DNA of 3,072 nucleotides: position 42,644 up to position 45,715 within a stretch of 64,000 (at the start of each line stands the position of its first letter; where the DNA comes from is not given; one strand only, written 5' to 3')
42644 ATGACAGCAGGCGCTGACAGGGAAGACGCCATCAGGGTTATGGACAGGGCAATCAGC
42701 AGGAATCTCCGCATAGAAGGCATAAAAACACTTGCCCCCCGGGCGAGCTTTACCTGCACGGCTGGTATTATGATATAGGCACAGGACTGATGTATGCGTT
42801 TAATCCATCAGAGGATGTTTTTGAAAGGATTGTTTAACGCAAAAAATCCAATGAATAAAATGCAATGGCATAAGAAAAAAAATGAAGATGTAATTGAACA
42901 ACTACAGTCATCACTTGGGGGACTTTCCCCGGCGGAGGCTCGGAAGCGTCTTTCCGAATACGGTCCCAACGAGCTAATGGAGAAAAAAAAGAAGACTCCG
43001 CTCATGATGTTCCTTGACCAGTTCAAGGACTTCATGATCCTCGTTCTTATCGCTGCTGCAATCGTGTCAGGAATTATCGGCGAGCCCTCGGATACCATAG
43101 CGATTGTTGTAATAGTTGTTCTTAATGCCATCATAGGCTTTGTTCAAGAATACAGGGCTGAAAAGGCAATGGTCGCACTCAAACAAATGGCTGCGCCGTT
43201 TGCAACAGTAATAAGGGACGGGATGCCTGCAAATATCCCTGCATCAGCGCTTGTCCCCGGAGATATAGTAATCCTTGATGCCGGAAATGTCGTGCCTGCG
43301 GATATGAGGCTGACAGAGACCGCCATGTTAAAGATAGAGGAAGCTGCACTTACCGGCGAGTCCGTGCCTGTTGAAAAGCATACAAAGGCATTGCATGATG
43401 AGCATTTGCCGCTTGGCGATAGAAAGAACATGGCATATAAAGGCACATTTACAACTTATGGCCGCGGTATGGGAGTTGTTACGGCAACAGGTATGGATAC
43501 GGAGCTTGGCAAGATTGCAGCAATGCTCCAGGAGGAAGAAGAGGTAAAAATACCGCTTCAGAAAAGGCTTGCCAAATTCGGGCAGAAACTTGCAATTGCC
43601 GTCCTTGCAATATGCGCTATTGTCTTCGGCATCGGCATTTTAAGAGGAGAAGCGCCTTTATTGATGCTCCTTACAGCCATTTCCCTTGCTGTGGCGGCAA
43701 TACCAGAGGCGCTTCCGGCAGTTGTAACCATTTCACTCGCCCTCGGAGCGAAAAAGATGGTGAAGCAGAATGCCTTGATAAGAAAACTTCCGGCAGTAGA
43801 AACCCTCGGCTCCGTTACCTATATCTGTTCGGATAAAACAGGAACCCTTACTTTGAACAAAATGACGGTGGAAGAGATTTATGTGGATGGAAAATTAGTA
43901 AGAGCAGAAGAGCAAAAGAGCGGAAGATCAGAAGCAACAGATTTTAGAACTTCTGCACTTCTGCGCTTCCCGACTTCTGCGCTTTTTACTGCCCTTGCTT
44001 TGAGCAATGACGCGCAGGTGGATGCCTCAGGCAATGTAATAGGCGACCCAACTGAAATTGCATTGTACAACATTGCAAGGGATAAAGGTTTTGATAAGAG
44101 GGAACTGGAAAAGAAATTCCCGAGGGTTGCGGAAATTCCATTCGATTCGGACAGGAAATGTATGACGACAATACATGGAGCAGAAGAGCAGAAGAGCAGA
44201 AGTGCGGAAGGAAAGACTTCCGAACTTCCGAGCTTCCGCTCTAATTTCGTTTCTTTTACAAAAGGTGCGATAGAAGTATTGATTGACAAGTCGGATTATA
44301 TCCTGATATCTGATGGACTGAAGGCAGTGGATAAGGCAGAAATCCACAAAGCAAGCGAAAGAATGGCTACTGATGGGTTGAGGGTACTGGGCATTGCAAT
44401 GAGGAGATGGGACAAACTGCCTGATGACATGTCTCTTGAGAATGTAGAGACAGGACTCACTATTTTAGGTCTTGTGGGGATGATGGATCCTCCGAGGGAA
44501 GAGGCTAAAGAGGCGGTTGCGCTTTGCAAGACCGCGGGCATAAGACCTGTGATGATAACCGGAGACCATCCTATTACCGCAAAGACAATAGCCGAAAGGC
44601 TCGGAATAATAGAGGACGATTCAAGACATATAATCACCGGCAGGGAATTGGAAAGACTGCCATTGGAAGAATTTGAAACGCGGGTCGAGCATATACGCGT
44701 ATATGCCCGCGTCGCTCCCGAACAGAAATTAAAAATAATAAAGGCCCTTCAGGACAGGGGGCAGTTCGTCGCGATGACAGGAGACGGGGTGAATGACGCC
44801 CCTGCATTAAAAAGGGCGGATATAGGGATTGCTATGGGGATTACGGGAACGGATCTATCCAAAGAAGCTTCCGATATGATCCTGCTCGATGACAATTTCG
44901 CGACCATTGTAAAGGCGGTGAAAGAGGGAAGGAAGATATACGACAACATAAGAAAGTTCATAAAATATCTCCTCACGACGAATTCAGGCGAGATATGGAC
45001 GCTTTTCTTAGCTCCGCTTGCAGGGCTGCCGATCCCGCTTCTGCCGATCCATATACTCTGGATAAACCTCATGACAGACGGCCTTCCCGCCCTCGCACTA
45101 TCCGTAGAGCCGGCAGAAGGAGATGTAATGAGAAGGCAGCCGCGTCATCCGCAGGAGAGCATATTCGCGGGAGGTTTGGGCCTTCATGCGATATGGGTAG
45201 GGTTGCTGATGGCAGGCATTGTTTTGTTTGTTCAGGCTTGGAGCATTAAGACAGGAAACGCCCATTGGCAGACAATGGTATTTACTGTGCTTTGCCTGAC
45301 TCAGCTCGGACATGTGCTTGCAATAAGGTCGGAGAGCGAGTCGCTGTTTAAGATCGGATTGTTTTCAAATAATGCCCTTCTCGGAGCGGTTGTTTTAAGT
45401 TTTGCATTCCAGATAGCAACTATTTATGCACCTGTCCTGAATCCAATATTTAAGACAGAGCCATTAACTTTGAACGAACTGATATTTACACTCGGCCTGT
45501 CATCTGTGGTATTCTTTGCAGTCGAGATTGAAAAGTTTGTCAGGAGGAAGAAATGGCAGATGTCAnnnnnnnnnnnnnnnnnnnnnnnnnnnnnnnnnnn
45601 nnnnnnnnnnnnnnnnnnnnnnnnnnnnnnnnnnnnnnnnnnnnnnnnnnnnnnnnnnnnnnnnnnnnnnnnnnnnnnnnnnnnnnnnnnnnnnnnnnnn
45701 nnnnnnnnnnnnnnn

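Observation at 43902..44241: Two hairpin-forming octad repeats inserted in frame into the P-type ATPase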

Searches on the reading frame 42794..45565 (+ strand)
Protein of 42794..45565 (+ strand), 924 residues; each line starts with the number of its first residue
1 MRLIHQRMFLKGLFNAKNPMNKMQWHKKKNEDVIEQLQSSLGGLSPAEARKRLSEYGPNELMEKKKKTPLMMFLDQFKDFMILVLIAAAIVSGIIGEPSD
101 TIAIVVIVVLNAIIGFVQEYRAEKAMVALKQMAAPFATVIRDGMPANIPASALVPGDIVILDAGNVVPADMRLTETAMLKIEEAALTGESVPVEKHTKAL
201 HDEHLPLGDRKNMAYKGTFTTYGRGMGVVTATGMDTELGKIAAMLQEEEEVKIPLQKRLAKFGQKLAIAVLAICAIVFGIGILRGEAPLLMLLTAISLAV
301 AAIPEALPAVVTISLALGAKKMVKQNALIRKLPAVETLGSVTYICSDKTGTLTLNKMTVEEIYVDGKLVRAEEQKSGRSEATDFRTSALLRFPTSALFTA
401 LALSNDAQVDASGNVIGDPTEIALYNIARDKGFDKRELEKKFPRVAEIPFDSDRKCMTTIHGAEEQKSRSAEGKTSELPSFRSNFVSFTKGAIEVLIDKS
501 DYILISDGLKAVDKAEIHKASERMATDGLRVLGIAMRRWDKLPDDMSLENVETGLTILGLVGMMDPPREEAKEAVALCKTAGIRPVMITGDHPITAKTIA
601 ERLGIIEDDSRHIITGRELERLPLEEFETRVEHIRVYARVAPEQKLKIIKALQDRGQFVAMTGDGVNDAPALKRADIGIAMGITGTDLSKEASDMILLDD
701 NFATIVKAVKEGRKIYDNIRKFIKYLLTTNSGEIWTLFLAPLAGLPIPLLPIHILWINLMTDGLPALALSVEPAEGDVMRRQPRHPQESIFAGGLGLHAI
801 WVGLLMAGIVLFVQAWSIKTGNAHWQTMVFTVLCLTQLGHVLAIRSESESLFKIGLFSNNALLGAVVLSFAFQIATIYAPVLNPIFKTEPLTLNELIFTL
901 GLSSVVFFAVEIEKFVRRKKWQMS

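Call 11: find_homologous_proteins(query=window:42794-45565:+, max_evalue=1e-50)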
Query window:42794-45565:+ (924 aa): 8000 proteins with E <= 1e-50 among 8000 candidates; the best 120 are listed.
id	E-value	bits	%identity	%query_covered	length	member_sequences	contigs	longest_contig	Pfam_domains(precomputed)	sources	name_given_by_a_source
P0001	0.0e+0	2007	100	99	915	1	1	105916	PF00702.33,PF13246.13,PF00689.27,PF00690.32,PF00122.26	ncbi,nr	ncbi:MAG: cation-translocating P-type ATPase [Thermodesulfovibrionales bacterium]|nr:cation-transloc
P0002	0.0e+0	1680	84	97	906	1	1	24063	PF00702.33,PF13246.13,PF00689.27,PF00690.32,PF00122.26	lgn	-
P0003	0.0e+0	1678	84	97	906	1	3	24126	PF00702.33,PF13246.13,PF00689.27,PF00690.32,PF00122.26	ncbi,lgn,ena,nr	ncbi:MAG: cation-translocating P-type ATPase [Nitrospirae bacterium]|nr:cation-translocating P-type 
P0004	0.0e+0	1609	81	97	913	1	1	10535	PF00702.33,PF13246.13,PF00689.27,PF00690.32,PF00122.26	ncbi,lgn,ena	-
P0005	0.0e+0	1596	81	97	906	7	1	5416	PF00702.33,PF13246.13,PF00689.27,PF00690.32,PF00122.26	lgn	-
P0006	0.0e+0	1588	82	97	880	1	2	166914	PF00702.33,PF13246.13,PF00689.27,PF08282.19,PF00690.32,PF00122.26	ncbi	ncbi:MAG: cation-translocating P-type ATPase [Nitrospirota bacterium]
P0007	0.0e+0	1587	80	97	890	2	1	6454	PF00702.33,PF13246.13,PF00689.27,PF00690.32,PF00122.26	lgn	-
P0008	0.0e+0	1579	79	98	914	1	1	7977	PF00702.33,PF13246.13,PF00689.27,PF00690.32,PF00122.26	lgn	-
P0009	0.0e+0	1576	81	97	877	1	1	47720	PF00702.33,PF13246.13,PF00689.27,PF00690.32,PF00122.26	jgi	jgi:Ca2+-transporting ATPase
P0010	0.0e+0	1572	82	97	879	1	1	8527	PF00702.33,PF13246.13,PF00689.27,PF08282.19,PF00690.32,PF00122.26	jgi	jgi:Ca2+-transporting ATPase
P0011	0.0e+0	1571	79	97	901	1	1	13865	PF00702.33,PF13246.13,PF00689.27,PF08282.19,PF00690.32,PF00122.26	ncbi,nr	ncbi:MAG: cation-translocating P-type ATPase [Nitrospirae bacterium]|nr:cation-translocating P-type 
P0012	0.0e+0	1569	79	97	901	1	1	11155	PF00702.33,PF13246.13,PF00689.27,PF00690.32,PF00122.26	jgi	jgi:Ca2+-transporting ATPase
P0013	0.0e+0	1566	80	98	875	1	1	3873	PF00702.33,PF13246.13,PF00689.27,PF00690.32,PF00122.26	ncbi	-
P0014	0.0e+0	1565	79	97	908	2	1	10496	PF00702.33,PF13246.13,PF00689.27,PF00690.32,PF00122.26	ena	-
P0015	0.0e+0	1558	79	97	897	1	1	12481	PF00702.33,PF13246.13,PF00689.27,PF00690.32,PF00122.26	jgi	-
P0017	0.0e+0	1551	78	97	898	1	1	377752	PF00702.33,PF13246.13,PF00689.27,PF00690.32,PF00122.26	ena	-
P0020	0.0e+0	1548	79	98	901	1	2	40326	PF00702.33,PF13246.13,PF00689.27,PF00690.32,PF00122.26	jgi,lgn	jgi:Ca2+-transporting ATPase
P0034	0.0e+0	1531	78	97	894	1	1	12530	PF00702.33,PF13246.13,PF00689.27,PF00690.32,PF00122.26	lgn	-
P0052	0.0e+0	1521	77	97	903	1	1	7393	PF00702.33,PF13246.13,PF00689.27,PF08282.19,PF00690.32,PF00122.26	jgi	jgi:Ca2+-transporting ATPase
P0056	0.0e+0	1518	78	97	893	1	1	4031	PF00702.33,PF13246.13,PF00689.27,PF00690.32,PF00122.26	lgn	-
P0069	0.0e+0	1513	77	98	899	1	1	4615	PF00702.33,PF13246.13,PF00689.27,PF00690.32,PF00122.26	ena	-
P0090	0.0e+0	1507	78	97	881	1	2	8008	PF00702.33,PF13246.13,PF00689.27,PF00690.32,PF00122.26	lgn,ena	-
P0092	0.0e+0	1506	76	98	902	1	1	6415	PF00702.33,PF13246.13,PF00689.27,PF00690.32,PF00122.26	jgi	jgi:Ca2+-transporting ATPase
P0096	0.0e+0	1505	76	98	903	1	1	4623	PF00702.33,PF13246.13,PF00689.27,PF00690.32,PF00122.26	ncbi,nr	ncbi:MAG: calcium-translocating P-type ATPase, PMCA-type [Nitrospirota bacterium]|nr:calcium-translo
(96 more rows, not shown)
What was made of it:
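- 42794..45568 (+): Host gene: intact P-type (P2, Ca2+-type) ATPase, 924-aa open frame. The annotated product P0001 is 915 aa. It is 100% identical to an NCBI 'cation-translocating P-type ATPase [Thermodesulfovibrionales bacterium]' with Pfam Cation_ATPase_N, E1-E2_ATPase, Hydrolase, Cation_ATPase and Cation_ATPase_C (call 11).
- On Rickettsia palindromic elements (RPE): The host is a Thermodesulfovibrionales MAG (call 11).
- On P2-type Ca2+-ATPase (host gene): Pfam domain set (call 11).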

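Call 23: find_encoding_contigs(protein=P0003, flank=10000, max_places=2)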
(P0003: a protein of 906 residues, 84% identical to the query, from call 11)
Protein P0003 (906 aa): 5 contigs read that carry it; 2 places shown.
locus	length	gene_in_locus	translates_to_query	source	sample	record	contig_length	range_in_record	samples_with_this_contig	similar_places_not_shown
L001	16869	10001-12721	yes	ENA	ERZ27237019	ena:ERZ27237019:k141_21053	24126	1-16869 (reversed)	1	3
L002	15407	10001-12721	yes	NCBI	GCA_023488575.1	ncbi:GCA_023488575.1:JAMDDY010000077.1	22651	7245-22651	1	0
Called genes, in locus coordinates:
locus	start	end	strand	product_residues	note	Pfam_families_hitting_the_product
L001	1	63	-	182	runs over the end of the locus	PF01966:HD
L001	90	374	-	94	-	-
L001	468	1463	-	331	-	PF20229:ChrB_N (weak), PF09828:ChrB_C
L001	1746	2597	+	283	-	PF01435:Peptidase_M48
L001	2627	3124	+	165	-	PF00731:AIRC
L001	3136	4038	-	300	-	PF00126:HTH_1, PF03466:LysR_substrate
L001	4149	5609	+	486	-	PF00289:Biotin_carb_N, PF02786:CPSase_L_D2, PF02222:ATP-grasp, PF07478:Dala_Dala_lig_C, PF02785:Biotin_carb_C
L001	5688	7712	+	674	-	PF00682:HMGL-like (weak), PF02436:PYC_OADA, PF00364:Biotin_lipoyl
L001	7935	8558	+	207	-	PF00484:Pro_CA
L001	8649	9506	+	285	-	PF01145:Band_7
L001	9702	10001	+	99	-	PF13453:Zn_ribbon_TFIIB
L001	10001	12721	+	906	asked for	PF00690:Cation_ATPase_N, PF00122:E1-E2_ATPase, PF13246:Cation_ATPase, PF00702:Hydrolase, PF00689:Cation_ATPase_C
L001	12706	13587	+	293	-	PF01259:SAICAR_synt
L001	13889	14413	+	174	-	PF01584:CheW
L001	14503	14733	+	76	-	-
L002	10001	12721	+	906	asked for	PF00690:Cation_ATPase_N, PF00122:E1-E2_ATPase, PF13246:Cation_ATPase, PF00702:Hydrolase, PF00689:Cation_ATPase_C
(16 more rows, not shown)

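Call 24: find_related_loci(query=window:42794-45565:+, collection=genome_contigs, flank=10000)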
Query window:42794-45565:+ (924 aa) in genome_contigs; peptide patterns used: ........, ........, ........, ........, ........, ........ (x = any residue, [..] = any of these).
561 stretches matched a pattern; 525 encode a relative of the query (tblastn E <= 1e-3); the best 80 are kept; 80 distinct loci.
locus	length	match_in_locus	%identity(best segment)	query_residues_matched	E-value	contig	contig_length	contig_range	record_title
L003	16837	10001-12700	84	25-924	0e+0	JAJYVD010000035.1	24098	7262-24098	MAG: Nitrospirae bacterium isolate FK1.bin72 NODE_1997_length_24098_cov_15.463727, whole genome shotgun sequence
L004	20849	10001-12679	82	23-924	0e+0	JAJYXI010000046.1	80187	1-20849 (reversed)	MAG: Nitrospirae bacterium isolate FK3.bin35 NODE_496_length_80187_cov_9.981164, whole genome shotgun sequence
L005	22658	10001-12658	81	23-920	0e+0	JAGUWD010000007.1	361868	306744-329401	MAG: Thermodesulfovibrionales bacterium isolate DeMMO5_1 c_000000003172, whole genome shotgun sequence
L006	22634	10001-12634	82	23-920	0e+0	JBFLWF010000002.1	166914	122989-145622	MAG: Nitrospirota bacterium isolate MAG025 MAG025_2, whole genome shotgun sequence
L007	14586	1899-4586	77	23-920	0e+0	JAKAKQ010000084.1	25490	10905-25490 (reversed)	MAG: Nitrospirae bacterium isolate WY4.bin7 NODE_2281_length_25490_cov_1.608879, whole genome shotgun sequence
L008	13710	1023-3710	79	23-919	0e+0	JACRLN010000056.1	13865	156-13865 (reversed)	MAG: Nitrospirae bacterium isolate NC_groundwater_1882_Pr3_B-0.1um_42_111 SR2-18-B1_coassembly_563186, whole genome shot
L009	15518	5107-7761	78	21-919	0e+0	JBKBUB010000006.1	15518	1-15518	MAG: Thermodesulfovibrionales bacterium isolate 21H_026.bin.33 NODE_6_length_15518_cov_3.189236, whole genome shotgun se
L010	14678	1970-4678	77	21-920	0e+0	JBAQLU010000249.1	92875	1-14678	MAG: Thermodesulfovibrionales bacterium isolate MFD12052_ilm_asm_bin4 k127_63633, whole genome shotgun sequence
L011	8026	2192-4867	77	23-917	0e+0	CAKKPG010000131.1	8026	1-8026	Nitrospiria bacterium isolate Hainich-H41-bin024-1 genome assembly, contig: H41-bin024_1_Hain_H41_01um_R1_6404_length_80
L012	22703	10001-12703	76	23-919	0e+0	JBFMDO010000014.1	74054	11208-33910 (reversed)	MAG: Nitrospirota bacterium isolate MAG221 MAG221_14, whole genome shotgun sequence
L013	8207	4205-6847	77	23-915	0e+0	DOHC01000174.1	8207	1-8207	MAG TPA_asm: Nitrospiraceae bacterium isolate UBA8922 contig_100438, whole genome shotgun sequence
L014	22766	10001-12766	77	1-918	0e+0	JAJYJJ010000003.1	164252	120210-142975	MAG: Nitrospirae bacterium isolate DBS2-1.bin158 NODE_124_length_164252_cov_4.872207, whole genome shotgun sequence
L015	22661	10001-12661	77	23-920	0e+0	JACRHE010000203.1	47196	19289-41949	MAG: Nitrospirae bacterium isolate NC_groundwater_1769_Pr3_B-0.1um_50_9 SR-2_scaffold_141_3864844, whole genome shotgun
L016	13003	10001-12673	75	21-919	0e+0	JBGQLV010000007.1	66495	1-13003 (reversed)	MAG: Thermodesulfovibrionia bacterium isolate OBJ2_061818_150_9 k141_78916_length_66495_cov_19.3785, whole genome shotgu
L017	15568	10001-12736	76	9-921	0e+0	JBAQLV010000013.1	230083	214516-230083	MAG: Thermodesulfovibrionales bacterium isolate MFD12052_ilm_asm_bin15 k127_23070, whole genome shotgun sequence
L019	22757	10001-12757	73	10-921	0e+0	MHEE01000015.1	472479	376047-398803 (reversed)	MAG: Nitrospirae bacterium GWF2_44_13 gwf2_scaffold_38, whole genome shotgun sequence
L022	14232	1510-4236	73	9-921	0e+0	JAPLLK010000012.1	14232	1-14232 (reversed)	MAG: Nitrospirae bacterium isolate LacPavin_0920_WC70_MAG_43_14 LacPavin_0920_WC70_scaffold_1066402, whole genome shotgu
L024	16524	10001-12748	74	23-920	0e+0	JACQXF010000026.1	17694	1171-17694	MAG: Nitrospirae bacterium isolate NC_groundwater_1508_Pr4_B-0.1um_43_4 SR1-18-B1_scaffold_76846, whole genome shotgun s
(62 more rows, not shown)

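Call 30: predict_structure(alignment_id=A1)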
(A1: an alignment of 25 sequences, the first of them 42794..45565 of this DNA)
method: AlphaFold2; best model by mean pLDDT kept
length: 924 residues; sequences in the alignment: 25
mean_pLDDT: 46.5   pTM: 0.35
mean pLDDT of the five models: 46.5, 41.6, 38.0, 37.9, 35.9
residues with pLDDT >= 90: 2; 70-90: 144; 50-70: 144; < 50: 634
segments of 3 or more residues with pLDDT < 50: 1-28, 39-44, 57-135, 161-169, 171-270, 279-355, 372-392, 465-481, 568-571, 580-583, 632-866, 872-907, 909-911, 921-924
pLDDT, mean of each block of 10 residues (from residue 1): 29 26 36 51 53 52 42 40 42 40 43 38 32 48 61 58 45 43 32 27 31 24 22 28 33 35 44 50 43 42 34 28 24 23 29 50 79 40 33 70 77 68 83 83 79 70 54 33 76 84 81 87 76 86 80 86 62 48 50 63 59 57 58 38 45 38 32 28 23 23 27 29 29 35 36 41 38 34 35 38 45 43 38 38 38 41 47 44 35 42 44 53 45
secondary structure, 60 per line:
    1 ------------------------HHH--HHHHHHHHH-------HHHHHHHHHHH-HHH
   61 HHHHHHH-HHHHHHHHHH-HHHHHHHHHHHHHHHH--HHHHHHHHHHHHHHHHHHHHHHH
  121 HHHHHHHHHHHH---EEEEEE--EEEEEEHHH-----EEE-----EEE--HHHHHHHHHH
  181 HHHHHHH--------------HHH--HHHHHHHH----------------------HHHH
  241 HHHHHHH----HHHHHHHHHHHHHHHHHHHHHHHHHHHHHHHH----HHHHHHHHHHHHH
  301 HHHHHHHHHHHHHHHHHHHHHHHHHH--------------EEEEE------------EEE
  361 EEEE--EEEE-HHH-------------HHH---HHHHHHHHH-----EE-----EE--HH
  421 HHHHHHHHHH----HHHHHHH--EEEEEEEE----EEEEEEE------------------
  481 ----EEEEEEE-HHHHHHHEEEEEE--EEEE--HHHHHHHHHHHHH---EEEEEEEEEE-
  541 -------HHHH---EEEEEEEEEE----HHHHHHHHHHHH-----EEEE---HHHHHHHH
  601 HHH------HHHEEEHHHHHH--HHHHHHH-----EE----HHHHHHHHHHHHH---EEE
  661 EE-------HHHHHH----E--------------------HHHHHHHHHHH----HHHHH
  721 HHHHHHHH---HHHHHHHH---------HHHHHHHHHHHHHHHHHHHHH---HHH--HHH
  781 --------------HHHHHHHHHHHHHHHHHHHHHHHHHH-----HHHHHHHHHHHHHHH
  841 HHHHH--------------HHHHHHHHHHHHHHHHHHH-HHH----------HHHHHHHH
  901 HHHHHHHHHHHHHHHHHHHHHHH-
elements in order (helices of 4 or more, strands of 3 or more residues): H30-38 H46-56 H58-67 H69-78 H80-95 H98-132 E136-141 E144-149 E158-160 E166-168 H171-187 H207-214 H237-247 H252-283 H288-326 E341-345 E358-364 E367-370 H394-402 H419-430 H435-441 E444-451 E456-462 E485-491 H493-499 E500-505 E508-511 H514-526 E530-539 H548-551 E555-564 H569-580 E586-589 H593-603 E613-615 H616-621 H624-630 H642-654 E658-662 H670-675 H701-711 H716-728 H732-739 H749-769 H795-820 H826-845 H860-878 H893-923
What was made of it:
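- On Rickettsia palindromic elements (RPE): Low pLDDT is confined to the inserts within a confident N domain (call 30).
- Tried and rejected: Only the N domain was usable (call 30).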

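Call 40: find_encoding_contigs(protein=P0004, flank=3000, max_places=1)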
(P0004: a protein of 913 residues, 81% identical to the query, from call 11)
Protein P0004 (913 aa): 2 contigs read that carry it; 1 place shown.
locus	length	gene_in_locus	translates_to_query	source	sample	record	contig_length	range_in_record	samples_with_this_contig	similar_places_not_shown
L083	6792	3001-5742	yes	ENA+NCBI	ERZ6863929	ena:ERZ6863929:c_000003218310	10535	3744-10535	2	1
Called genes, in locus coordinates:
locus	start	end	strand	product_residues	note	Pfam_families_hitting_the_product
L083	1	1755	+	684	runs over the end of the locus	PF00682:HMGL-like (weak), PF02436:PYC_OADA, PF00364:Biotin_lipoyl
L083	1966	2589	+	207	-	PF00484:Pro_CA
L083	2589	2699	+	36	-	-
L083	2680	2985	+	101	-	PF13453:Zn_ribbon_TFIIB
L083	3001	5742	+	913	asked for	PF00690:Cation_ATPase_N, PF00122:E1-E2_ATPase, PF00702:Hydrolase, PF13246:Cation_ATPase, PF00689:Cation_ATPase_C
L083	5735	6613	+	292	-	PF01259:SAICAR_synt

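Call 41: find_encoding_contigs(protein=P0007, flank=3000, max_places=1)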
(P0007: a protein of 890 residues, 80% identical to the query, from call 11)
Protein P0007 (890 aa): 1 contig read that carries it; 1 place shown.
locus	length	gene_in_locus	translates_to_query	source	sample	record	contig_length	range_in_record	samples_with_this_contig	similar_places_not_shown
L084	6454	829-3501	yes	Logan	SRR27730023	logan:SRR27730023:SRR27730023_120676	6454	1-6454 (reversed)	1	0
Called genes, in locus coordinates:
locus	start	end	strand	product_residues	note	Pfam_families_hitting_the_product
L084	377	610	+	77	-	-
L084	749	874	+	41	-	-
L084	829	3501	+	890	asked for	PF00690:Cation_ATPase_N, PF00122:E1-E2_ATPase, PF13246:Cation_ATPase, PF00702:Hydrolase, PF00689:Cation_ATPase_C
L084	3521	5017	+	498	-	PF02446:Glyco_hydro_77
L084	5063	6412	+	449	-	PF02518:HATPase_c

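Call 42: find_encoding_contigs(protein=P0017, flank=3000, max_places=1)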
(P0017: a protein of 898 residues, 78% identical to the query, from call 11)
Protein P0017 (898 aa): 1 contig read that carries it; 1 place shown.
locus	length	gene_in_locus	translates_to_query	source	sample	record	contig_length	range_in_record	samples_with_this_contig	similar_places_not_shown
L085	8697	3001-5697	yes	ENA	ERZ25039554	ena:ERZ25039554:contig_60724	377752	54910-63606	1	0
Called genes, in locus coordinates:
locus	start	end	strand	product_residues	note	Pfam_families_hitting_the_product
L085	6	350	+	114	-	PF13246:Cation_ATPase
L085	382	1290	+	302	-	PF00702:Hydrolase (weak), PF08282:Hydrolase_3 (weak), PF00689:Cation_ATPase_C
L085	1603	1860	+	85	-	-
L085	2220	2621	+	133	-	PF06146:PsiE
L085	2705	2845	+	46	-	PF13453:Zn_ribbon_TFIIB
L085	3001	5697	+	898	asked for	PF00690:Cation_ATPase_N, PF00122:E1-E2_ATPase, PF00702:Hydrolase, PF13246:Cation_ATPase, PF00689:Cation_ATPase_C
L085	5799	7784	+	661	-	PF00999:Na_H_Exchanger, PF02254:TrkA_N, PF02080:TrkA_C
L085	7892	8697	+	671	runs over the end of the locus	PF17764:PriA_3primeBD, PF00270:DEAD, PF04851:ResIII, PF05970:PIF1 (faint), PF00271:Helicase_C (faint), PF18319:Zn_ribbon_PriA, PF18074:PriA_C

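Call 43: find_encoding_contigs(protein=P0020, flank=3000, max_places=1)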
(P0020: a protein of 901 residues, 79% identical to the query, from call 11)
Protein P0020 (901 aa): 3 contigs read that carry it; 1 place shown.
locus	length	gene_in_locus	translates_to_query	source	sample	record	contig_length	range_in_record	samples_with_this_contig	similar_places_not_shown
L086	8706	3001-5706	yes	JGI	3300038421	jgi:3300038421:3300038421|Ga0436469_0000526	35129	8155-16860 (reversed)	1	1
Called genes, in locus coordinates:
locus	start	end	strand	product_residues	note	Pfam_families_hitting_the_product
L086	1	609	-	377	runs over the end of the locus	PF00266:Aminotran_5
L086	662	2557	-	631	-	PF06480:FtsH_ext, PF06068:TIP49 (faint), PF00004:AAA, PF07728:AAA_5 (faint), PF17862:AAA_lid_3, PF01434:Peptidase_M41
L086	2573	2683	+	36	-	-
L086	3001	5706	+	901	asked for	PF00690:Cation_ATPase_N, PF00122:E1-E2_ATPase, PF13246:Cation_ATPase, PF00702:Hydrolase, PF00689:Cation_ATPase_C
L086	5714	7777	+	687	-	PF17764:PriA_3primeBD, PF00270:DEAD, PF04851:ResIII, PF13604:AAA_30 (faint), PF00271:Helicase_C (faint), PF18319:Zn_ribbon_PriA, PF18074:PriA_C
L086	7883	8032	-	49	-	-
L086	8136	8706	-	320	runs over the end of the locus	PF08240:ADH_N, PF00107:ADH_zinc_N, PF13602:ADH_zinc_N_2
